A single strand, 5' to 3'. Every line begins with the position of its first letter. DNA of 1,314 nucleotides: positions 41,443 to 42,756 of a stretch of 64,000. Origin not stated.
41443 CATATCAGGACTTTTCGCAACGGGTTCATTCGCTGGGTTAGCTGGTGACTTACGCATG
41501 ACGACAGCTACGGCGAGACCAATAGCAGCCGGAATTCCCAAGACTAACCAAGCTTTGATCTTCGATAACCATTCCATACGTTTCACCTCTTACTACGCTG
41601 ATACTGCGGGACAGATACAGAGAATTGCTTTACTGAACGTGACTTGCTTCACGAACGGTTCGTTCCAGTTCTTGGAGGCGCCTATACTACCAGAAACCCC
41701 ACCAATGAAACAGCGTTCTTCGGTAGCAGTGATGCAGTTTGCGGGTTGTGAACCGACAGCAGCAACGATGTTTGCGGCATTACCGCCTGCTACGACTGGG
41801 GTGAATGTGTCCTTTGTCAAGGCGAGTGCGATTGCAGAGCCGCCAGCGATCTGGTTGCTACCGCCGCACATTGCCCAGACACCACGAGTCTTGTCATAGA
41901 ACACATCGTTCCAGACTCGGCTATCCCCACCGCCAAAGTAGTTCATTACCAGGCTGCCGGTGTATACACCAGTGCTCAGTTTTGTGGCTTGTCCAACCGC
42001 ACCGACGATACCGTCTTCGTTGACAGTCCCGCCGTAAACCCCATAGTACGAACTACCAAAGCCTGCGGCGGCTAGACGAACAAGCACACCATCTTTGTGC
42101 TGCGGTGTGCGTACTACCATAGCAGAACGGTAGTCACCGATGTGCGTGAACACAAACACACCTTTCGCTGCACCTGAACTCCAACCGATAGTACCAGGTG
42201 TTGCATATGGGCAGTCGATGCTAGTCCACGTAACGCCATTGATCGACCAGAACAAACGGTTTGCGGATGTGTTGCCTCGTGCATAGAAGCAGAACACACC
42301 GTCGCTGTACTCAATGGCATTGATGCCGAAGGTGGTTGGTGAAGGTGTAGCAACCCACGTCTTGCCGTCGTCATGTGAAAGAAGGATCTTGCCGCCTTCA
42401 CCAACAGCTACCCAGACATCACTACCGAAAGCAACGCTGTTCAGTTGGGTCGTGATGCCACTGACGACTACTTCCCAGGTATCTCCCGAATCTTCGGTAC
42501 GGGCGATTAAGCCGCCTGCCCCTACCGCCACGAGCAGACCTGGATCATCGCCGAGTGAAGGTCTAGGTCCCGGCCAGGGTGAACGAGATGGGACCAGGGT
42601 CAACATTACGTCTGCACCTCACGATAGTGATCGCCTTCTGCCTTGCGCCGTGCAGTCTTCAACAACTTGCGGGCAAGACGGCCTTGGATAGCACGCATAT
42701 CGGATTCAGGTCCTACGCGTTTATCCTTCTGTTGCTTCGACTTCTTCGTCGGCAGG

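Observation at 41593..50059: Three consecutive receptor-binding-type genes share an N-terminal MLxL(V/I)PxRSPWP module but carry different distal domains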

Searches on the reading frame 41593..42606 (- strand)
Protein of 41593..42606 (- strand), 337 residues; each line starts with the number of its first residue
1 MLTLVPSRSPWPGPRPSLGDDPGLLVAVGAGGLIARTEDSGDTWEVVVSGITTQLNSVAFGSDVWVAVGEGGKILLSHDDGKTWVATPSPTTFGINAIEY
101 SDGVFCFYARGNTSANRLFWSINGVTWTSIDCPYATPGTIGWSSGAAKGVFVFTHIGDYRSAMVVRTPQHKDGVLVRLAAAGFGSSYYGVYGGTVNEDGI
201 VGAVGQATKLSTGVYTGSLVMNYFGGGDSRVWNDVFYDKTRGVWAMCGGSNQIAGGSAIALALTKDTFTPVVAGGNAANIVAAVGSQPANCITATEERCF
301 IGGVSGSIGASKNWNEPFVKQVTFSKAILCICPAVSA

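Call 5: search_protein_families(library=pfam, proteins=[window:41593-42606:-], max_evalue=0.01)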
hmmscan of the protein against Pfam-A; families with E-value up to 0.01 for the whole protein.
window:41593-42606:- (337 aa): 2 families
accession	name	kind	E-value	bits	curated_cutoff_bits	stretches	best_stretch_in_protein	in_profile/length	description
PF14870.12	PSII_BNR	-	0.0012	18.6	27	1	28-85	34-95/303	Photosynthesis system II assembly factor YCF48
PF15902.12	Sortilin-Vps10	-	0.0012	18.2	33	1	34-92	3-65/446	Sortilin, neurotensin receptor 3,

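Call 6: search_protein_families(library=phrogs, proteins=[window:41593-42606:-], max_evalue=0.01)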
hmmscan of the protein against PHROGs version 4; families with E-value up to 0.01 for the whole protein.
window:41593-42606:- (337 aa): 0 families

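Call 47: find_homologous_proteins(query=window:41593-42606:-, max_evalue=0.001)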
Query window:41593-42606:- (337 aa): 41 proteins with E <= 0.001 among 8000 candidates.
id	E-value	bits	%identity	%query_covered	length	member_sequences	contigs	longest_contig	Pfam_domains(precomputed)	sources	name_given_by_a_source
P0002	1.2e-223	760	100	100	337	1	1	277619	-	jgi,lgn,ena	-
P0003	5.3e-135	468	62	100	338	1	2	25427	PF15902.13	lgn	-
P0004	2.2e-21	95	35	27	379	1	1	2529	PF25852.1,PF14870.13,PF02012.27,PF15902.13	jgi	jgi:photosystem II stability/assembly factor-like uncharacterized protein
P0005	6.0e-20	90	43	31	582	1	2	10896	PF25852.1,PF18906.6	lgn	-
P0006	6.4e-20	90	40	32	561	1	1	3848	PF25852.1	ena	-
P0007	2.0e-17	82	44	24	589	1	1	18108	PF25852.1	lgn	-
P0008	3.6e-17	81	38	40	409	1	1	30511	PF25852.1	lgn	-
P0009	4.5e-15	74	42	25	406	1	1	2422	PF25852.1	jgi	jgi:hypothetical protein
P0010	3.7e-14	71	41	23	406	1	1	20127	PF25852.1,PF16403.12,PF14870.13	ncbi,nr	ncbi:MAG: DUF5011 domain-containing protein [bacterium]|nr:DUF5011 domain-containing protein [bacter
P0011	1.5e-13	69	42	13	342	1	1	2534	PF25852.1,PF14870.13,PF02012.27,PF15902.13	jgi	jgi:photosystem II stability/assembly factor-like uncharacterized protein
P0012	4.1e-13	67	35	22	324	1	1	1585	PF14870.13,PF02012.27,PF15902.13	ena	-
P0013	1.1e-12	66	40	24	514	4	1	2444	PF25852.1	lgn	-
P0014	1.3e-12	66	35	31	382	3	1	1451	PF25852.1,PF14870.13,PF02012.27,PF15902.13,PF13088.13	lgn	-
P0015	3.6e-12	64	43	18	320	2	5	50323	PF14870.13,PF02012.27,PF15902.13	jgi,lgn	jgi:photosystem II stability/assembly factor-like uncharacterized protein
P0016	7.5e-12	63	42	20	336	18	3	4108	PF25852.1,PF14870.13,PF02012.27,PF15902.13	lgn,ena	-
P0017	1.1e-10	59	34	26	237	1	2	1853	PF14870.13,PF02012.27,PF15902.13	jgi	jgi:photosystem II stability/assembly factor-like uncharacterized protein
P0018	5.5e-10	57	51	11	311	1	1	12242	PF14870.13,PF02012.27,PF15902.13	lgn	-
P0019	8.0e-10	57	35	22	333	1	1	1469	PF15899.12,PF25852.1,PF14870.13,PF02012.27,PF15902.13,PF13088.13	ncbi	-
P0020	8.4e-10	57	39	34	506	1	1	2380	PF02012.27,PF15902.13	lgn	-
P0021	1.4e-8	53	40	24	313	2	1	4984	PF25852.1,PF14870.13,PF02012.27,PF15902.13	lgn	-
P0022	2.3e-8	52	35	28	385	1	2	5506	PF25852.1,PF14870.13,PF02012.27,PF15902.13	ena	-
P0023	3.1e-8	51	32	28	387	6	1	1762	PF14870.13,PF02012.27,PF15902.13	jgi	jgi:photosystem II stability/assembly factor-like uncharacterized protein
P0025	5.1e-8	51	35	24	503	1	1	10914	PF13287.13,PF13290.14,PF14870.13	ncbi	-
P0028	6.6e-7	47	28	39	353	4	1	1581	PF15899.12,PF25852.1,PF14870.13,PF02012.27,PF15902.13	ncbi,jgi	jgi:photosystem II stability/assembly factor-like uncharacterized protein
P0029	8.3e-7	47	33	32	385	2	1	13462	PF25852.1,PF14870.13,PF02012.27,PF15902.13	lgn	-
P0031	7.5e-6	44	37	31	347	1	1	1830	PF25852.1,PF14870.13,PF02012.27,PF15902.13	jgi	jgi:photosystem II stability/assembly factor-like uncharacterized protein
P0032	2.0e-5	42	26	31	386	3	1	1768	PF25852.1,PF14870.13,PF02012.27,PF15902.13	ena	-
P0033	2.8e-5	42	40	17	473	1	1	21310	PF25852.1,PF14870.13,PF02012.27,PF15902.13,PF13088.13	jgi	jgi:photosystem II stability/assembly factor-like uncharacterized protein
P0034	7.8e-5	40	46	14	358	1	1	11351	PF25852.1,PF14870.13,PF02012.27,PF15902.13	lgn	-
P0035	1.2e-4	40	26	33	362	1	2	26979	PF25852.1,PF14870.13,PF15902.13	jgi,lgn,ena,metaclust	metaclust:\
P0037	1.5e-4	39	40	18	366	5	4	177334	PF25852.1,PF14870.13,PF02012.27,PF15902.13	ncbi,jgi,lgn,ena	jgi:photosystem II stability/assembly factor-like uncharacterized protein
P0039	5.9e-4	37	35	26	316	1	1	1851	PF25852.1,PF14870.13,PF02012.27,PF15902.13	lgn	-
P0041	6.9e-4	37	39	14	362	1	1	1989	PF14870.13,PF02012.27,PF15902.13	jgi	jgi:photosystem II stability/assembly factor-like uncharacterized protein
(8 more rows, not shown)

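Call 49: find_encoding_contigs(protein=P0003, flank=10000, max_places=4)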
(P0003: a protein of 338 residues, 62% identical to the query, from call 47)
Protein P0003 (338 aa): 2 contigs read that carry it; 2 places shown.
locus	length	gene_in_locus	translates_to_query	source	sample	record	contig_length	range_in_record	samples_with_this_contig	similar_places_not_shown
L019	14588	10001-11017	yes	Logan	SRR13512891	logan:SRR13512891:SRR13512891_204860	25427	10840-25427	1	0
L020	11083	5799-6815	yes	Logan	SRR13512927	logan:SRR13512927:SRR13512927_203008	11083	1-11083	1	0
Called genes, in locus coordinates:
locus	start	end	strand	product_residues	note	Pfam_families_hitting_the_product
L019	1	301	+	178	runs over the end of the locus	-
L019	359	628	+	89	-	-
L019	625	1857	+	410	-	-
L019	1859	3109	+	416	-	-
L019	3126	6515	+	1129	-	PF13385:Laminin_G_3 (faint)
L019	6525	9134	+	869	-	PF13385:Laminin_G_3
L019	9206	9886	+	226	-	-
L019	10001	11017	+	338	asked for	PF15902:Sortilin-Vps10 (weak)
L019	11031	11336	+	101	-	-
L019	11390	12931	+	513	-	PF00150:Cellulase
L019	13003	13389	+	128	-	-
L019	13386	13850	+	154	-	-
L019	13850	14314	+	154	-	-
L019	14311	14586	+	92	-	?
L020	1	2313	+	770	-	?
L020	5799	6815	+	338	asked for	PF15902:Sortilin-Vps10 (weak)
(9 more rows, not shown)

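Call 50: find_encoding_contigs(protein=P0002, flank=10000, max_places=3)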
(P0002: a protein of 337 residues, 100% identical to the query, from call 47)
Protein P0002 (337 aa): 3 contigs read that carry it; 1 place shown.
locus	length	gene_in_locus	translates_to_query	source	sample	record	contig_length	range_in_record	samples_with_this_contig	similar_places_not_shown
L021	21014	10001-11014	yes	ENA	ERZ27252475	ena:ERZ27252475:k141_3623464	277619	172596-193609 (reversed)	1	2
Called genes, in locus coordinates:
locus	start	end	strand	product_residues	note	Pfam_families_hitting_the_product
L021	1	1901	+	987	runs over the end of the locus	-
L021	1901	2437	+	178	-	-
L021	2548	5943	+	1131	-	PF15902:Sortilin-Vps10 (faint), PF13385:Laminin_G_3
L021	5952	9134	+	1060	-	PF13385:Laminin_G_3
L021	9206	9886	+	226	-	-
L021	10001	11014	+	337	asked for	-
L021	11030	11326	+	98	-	-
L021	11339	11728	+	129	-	-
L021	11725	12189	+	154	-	-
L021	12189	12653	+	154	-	-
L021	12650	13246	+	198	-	-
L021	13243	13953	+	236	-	PF00293:NUDIX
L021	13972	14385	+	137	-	-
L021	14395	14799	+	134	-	-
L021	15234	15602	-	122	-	-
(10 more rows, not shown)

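Call 98: predict_structure(alignment_id=A8)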
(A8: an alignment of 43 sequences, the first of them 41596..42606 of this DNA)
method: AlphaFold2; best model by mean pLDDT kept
length: 337 residues; sequences in the alignment: 43
mean_pLDDT: 67.4   pTM: 0.73
mean pLDDT of the five models: 67.4, 67.3, 66.2, 64.4, 63.6
residues with pLDDT >= 90: 106; 70-90: 58; 50-70: 62; < 50: 111
segments of 3 or more residues with pLDDT < 50: 1-18, 143-147, 168-171, 179-184, 187-190, 205-271
pLDDT, mean of each block of 10 residues (from residue 1): 33 44 90 96 97 95 94 97 97 89 87 76 93 61 51 54 52 51 48 52 47 31 30 35 38 34 43 64 81 86 92 88 94 71
secondary structure, 60 per line:
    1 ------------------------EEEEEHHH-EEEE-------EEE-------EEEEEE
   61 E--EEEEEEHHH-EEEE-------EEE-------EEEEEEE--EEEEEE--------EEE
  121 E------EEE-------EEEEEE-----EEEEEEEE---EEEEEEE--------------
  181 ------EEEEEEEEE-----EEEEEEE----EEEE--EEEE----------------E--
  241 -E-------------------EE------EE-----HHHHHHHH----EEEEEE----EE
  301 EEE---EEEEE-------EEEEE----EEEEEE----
elements in order: E25-29 E34-37 E45-47 E55-61 E64-69 E74-77 E85-87 E95-101 E104-109 E118-121 E128-130 E138-143 E149-156 E160-166 E187-195 E201-207 E212-215 E218-221 H277-284 E289-294 E299-303 E307-311 E319-323 E328-333

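Call 104: fold_search(model_id=the predicted structure, library=pdb)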
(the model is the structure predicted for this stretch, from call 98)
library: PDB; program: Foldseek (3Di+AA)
matches with E <= 10: 1804; with E <= 0.001: 432
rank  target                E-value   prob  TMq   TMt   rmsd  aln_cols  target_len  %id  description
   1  5ojr_C                1.1e-08  1.00  0.41  0.45  10.9       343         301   13  YCF48 bound to D1 peptide (released 2018-08-08)
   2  2xbg                  1.2e-08  1.00  0.42  0.45  11.5       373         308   13  Crystal Structure of YCF48 from Thermosynechococcus elongatus (released 2011-04-13)
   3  5oj5_A                3.0e-08  1.00  0.42  0.45  11.1       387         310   11  YCF48 bound to D1 peptide (released 2018-08-08)
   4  5ojr_D                3.1e-08  1.00  0.41  0.45  10.1       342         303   13  YCF48 bound to D1 peptide (released 2018-08-08)
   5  5ojr_A                5.7e-08  1.00  0.39  0.42  11.7       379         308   13  YCF48 bound to D1 peptide (released 2018-08-08)
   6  5ojp_B                6.3e-08  1.00  0.42  0.46  10.5       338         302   14  YCF48 bound to D1 peptide (released 2018-08-08)
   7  5ojp_A                6.3e-08  1.00  0.41  0.44  11.0       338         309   14  YCF48 bound to D1 peptide (released 2018-08-08)
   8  5ojr_B                7.0e-08  1.00  0.37  0.39  11.4       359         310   12  YCF48 bound to D1 peptide (released 2018-08-08)
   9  5ojp_C                8.7e-08  1.00  0.42  0.46  10.5       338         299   13  YCF48 bound to D1 peptide (released 2018-08-08)
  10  8am5_S                1.3e-07  1.00  0.41  0.45  10.8       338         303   14  RCII/PSI complex, class 3 (released 2023-08-16)
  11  8jx9_B                4.7e-07  1.00  0.48  0.17   6.9       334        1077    7  rat megalin bodyA (released 2024-06-19)
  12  5oj3_B                7.2e-07  1.00  0.39  0.40  11.3       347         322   13  YCF48 from Cyanidioschyzon merolae (released 2018-08-08)
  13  7on7_A                1.5e-06  1.00  0.49  0.58   7.3       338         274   13  Crystal structure of the computationally designed SAKe6BE-L2 protein (released 2022-12-14)
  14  5oj3_A                1.5e-06  1.00  0.39  0.41  10.6       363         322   13  YCF48 from Cyanidioschyzon merolae (released 2018-08-08)
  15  8jxf_B                1.7e-06  1.00  0.48  0.17   6.9       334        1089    8  rat megalin RAP complex bodyA (released 2024-06-19)
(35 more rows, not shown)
